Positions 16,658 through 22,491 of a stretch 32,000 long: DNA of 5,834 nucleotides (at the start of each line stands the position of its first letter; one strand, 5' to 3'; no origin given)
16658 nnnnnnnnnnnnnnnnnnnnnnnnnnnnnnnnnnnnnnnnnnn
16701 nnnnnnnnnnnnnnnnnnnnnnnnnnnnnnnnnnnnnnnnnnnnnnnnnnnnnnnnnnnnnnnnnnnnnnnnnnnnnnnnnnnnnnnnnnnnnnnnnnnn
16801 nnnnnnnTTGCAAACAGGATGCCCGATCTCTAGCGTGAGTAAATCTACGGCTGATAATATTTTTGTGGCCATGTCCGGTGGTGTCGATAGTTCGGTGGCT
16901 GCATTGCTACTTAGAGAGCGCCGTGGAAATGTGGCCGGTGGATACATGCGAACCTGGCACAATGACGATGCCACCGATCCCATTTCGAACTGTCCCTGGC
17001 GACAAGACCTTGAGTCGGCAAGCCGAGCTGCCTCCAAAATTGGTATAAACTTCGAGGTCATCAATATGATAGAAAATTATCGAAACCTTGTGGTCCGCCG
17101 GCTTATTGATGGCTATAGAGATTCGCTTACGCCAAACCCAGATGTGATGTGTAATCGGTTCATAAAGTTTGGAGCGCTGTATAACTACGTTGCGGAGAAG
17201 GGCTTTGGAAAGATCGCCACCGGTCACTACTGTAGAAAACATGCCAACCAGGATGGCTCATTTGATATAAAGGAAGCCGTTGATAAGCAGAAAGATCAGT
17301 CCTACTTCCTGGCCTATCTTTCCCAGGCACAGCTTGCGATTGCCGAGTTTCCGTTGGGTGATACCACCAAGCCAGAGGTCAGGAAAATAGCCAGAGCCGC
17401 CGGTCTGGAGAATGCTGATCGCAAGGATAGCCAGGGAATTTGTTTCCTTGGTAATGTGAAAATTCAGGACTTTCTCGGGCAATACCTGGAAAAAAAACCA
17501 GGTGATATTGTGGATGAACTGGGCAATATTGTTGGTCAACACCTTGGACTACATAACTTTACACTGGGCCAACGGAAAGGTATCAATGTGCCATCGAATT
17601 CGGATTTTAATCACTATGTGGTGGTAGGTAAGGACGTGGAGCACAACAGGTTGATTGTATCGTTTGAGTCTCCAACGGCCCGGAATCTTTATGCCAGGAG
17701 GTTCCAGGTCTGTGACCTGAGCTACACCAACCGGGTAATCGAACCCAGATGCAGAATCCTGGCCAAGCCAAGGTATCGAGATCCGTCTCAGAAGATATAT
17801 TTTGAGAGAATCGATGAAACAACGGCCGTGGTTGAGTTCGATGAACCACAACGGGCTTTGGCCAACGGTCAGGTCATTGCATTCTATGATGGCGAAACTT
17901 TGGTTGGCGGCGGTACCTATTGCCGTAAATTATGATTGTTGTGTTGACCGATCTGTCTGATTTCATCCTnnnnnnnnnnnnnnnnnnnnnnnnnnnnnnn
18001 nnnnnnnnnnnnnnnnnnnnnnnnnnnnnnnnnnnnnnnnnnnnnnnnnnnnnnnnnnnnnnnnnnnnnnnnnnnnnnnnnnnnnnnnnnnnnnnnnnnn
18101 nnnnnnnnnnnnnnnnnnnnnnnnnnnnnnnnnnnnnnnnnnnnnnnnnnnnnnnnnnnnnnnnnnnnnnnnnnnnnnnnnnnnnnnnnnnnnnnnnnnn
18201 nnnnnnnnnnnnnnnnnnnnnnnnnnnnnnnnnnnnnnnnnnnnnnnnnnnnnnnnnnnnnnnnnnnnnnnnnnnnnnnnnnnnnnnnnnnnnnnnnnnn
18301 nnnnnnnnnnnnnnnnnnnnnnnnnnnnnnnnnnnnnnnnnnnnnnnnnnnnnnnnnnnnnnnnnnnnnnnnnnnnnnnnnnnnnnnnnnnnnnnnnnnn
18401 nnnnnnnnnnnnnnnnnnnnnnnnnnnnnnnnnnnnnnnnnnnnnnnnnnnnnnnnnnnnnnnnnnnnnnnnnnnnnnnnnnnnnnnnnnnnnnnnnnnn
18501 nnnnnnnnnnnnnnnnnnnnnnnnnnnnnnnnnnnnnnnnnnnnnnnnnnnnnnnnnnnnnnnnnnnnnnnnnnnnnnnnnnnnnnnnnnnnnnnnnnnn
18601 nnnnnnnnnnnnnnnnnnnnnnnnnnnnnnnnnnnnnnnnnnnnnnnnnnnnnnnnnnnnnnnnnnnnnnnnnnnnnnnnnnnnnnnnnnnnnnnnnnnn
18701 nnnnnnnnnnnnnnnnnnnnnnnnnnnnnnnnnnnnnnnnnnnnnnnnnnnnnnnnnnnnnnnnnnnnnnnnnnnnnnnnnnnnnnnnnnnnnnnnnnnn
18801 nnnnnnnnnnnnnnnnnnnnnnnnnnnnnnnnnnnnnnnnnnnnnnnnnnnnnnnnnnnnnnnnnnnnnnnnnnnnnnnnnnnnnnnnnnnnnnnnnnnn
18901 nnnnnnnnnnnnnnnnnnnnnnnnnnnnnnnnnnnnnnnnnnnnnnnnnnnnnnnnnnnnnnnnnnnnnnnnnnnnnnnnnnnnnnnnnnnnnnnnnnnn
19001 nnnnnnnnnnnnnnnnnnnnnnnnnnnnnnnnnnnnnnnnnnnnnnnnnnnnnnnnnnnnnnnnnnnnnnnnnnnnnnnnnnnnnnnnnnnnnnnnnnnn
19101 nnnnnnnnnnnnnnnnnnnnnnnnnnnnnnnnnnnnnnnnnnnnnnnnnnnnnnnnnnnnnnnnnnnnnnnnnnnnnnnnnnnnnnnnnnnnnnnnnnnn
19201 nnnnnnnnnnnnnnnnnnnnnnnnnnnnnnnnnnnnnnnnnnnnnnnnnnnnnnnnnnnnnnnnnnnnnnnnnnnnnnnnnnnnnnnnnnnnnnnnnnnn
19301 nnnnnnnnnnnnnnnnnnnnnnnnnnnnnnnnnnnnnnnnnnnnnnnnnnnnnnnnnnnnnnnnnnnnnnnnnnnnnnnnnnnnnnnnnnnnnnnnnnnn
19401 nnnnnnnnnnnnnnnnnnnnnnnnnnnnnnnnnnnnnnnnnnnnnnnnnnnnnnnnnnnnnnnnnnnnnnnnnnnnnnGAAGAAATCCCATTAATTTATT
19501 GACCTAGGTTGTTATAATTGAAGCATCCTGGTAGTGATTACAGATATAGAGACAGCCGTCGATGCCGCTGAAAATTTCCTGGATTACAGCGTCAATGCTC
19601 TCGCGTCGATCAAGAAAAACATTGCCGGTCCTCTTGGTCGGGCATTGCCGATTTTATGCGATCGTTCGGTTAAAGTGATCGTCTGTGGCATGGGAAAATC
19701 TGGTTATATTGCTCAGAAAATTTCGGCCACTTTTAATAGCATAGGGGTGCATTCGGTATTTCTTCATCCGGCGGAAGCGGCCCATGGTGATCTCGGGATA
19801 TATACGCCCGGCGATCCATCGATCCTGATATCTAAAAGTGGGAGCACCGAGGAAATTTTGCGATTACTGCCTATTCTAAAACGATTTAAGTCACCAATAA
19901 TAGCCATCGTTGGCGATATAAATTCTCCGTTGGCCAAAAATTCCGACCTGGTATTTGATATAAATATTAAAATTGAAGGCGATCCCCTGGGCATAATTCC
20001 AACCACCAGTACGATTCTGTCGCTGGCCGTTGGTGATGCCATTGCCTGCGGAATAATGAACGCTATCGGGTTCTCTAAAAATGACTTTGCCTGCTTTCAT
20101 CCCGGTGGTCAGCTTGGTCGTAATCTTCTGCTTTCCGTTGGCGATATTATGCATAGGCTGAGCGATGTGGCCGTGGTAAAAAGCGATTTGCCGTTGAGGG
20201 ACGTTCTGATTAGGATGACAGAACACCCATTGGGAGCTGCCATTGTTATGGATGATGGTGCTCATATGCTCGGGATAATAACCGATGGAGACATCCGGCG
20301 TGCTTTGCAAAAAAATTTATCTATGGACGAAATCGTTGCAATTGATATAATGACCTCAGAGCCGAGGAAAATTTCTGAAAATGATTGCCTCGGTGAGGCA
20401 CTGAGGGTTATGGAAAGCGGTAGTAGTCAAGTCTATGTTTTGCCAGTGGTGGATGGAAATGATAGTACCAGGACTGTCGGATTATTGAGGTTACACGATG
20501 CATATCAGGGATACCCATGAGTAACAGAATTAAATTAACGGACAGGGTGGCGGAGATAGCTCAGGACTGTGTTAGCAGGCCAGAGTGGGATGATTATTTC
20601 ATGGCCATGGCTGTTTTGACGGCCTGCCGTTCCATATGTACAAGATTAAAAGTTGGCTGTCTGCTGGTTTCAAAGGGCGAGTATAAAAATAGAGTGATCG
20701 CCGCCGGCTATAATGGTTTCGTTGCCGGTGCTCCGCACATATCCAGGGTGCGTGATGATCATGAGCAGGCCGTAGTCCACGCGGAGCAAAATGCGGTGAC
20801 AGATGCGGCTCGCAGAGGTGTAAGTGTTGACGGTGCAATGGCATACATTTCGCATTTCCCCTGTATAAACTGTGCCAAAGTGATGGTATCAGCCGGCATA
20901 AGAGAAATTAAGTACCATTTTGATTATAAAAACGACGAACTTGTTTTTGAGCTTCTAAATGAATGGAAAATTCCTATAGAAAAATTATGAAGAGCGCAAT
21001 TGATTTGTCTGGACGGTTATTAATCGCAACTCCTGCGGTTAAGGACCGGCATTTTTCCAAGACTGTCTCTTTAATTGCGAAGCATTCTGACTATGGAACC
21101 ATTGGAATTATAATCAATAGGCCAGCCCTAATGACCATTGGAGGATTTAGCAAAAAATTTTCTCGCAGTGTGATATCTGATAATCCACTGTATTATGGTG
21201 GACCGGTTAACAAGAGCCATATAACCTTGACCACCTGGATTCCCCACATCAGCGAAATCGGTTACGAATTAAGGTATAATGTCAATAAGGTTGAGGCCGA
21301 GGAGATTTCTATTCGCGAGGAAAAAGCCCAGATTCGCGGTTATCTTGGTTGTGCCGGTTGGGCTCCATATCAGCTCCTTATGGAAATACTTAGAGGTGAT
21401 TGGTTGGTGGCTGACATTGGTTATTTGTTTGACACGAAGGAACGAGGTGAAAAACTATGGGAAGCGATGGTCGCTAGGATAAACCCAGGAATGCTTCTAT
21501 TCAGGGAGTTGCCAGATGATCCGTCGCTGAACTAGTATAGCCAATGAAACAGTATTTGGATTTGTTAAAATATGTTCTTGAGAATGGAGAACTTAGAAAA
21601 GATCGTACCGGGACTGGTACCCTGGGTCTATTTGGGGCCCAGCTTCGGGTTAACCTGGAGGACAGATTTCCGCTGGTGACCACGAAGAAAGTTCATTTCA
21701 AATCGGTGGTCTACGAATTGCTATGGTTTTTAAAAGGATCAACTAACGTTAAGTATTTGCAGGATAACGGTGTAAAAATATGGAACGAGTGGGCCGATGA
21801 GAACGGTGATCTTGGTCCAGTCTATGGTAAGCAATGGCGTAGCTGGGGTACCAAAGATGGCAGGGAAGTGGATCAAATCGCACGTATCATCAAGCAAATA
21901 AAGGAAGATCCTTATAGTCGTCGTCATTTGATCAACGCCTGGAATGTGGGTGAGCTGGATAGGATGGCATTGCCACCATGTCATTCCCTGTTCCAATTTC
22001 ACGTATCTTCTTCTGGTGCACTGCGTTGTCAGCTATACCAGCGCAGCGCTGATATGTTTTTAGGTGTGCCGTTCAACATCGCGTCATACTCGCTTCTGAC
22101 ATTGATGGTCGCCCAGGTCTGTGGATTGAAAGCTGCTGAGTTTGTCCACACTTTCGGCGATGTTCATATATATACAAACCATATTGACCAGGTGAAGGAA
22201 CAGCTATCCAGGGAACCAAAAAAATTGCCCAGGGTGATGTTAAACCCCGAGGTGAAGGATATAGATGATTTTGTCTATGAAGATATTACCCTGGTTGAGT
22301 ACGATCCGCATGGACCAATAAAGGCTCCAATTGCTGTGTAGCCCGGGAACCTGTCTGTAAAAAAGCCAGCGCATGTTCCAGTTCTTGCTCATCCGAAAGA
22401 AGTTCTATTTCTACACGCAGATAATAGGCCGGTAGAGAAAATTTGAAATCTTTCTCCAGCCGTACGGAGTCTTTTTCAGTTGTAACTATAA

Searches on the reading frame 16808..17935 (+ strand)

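Call 29: search_protein_families(library=pfam, proteins=[window:16808-17935:+], max_evalue=0.001)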
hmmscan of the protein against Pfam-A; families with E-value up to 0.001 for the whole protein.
window:16808-17935:+ (375 aa): 3 families
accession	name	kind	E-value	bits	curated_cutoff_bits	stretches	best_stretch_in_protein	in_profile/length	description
PF03054.22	tRNA_Me_trans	-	2.5e-72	243.2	20.6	1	17-215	2-201/202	tRNA methyl transferase HUP domain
PF20259.3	tRNA_Me_trans_M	-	7.1e-18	64.4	27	1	220-285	1-65/66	tRNA methyl transferase PRC-barrel domain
PF20258.4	tRNA_Me_trans_C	-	4.3e-14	53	20.6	1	299-370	4-76/77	Aminomethyltransferase beta-barrel domain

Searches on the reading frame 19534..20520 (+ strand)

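Call 29: search_protein_families(library=pfam, proteins=[window:19534-20520:+], max_evalue=0.001)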
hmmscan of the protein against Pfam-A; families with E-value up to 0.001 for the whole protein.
window:19534-20520:+ (328 aa): 2 families
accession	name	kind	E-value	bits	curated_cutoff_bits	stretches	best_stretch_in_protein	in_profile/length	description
PF01380.27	SIS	-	3.9e-22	78.9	25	1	47-171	7-129/131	SIS domain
PF00571.33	CBS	-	3.7e-17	62.8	24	2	202-259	1-56/57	CBS domain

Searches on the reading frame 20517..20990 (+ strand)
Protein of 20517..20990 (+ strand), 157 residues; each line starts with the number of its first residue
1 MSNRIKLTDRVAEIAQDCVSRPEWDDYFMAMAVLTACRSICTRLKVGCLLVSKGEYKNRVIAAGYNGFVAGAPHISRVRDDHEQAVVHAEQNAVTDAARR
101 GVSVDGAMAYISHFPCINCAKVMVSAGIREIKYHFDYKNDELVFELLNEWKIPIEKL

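Call 29: search_protein_families(library=pfam, proteins=[window:20517-20990:+], max_evalue=0.001)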
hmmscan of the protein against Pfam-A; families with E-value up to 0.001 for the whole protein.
window:20517-20990:+ (157 aa): 2 families
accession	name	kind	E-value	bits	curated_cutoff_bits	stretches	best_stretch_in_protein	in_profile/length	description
PF00383.29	dCMP_cyt_deam_1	-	2.1e-22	79.4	25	1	23-134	2-101/102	Cytidine and deoxycytidylate deaminase zinc-binding region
PF14437.12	MafB19-deam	-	5.5e-13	49.5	27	1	23-148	2-114/142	MafB19-like deaminase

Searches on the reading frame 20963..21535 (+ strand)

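Call 27: search_protein_families(library=pfam, proteins=[window:20963-21535:+], max_evalue=0.001)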
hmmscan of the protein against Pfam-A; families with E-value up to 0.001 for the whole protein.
window:20963-21535:+ (190 aa): 1 family
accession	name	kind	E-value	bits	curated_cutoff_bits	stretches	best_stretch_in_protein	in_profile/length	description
PF02622.21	DUF179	-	1.2e-27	97.2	27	1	24-173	1-156/157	AlgH-like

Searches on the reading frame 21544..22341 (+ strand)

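Call 27: search_protein_families(library=pfam, proteins=[window:21544-22341:+], max_evalue=0.001)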
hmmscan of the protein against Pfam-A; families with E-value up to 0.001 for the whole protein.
window:21544-22341:+ (265 aa): 1 family
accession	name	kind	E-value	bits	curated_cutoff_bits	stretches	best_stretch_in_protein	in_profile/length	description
PF00303.24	Thymidylat_synt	-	2.7e-124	414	24.3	1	2-265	1-266/266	Thymidylate synthase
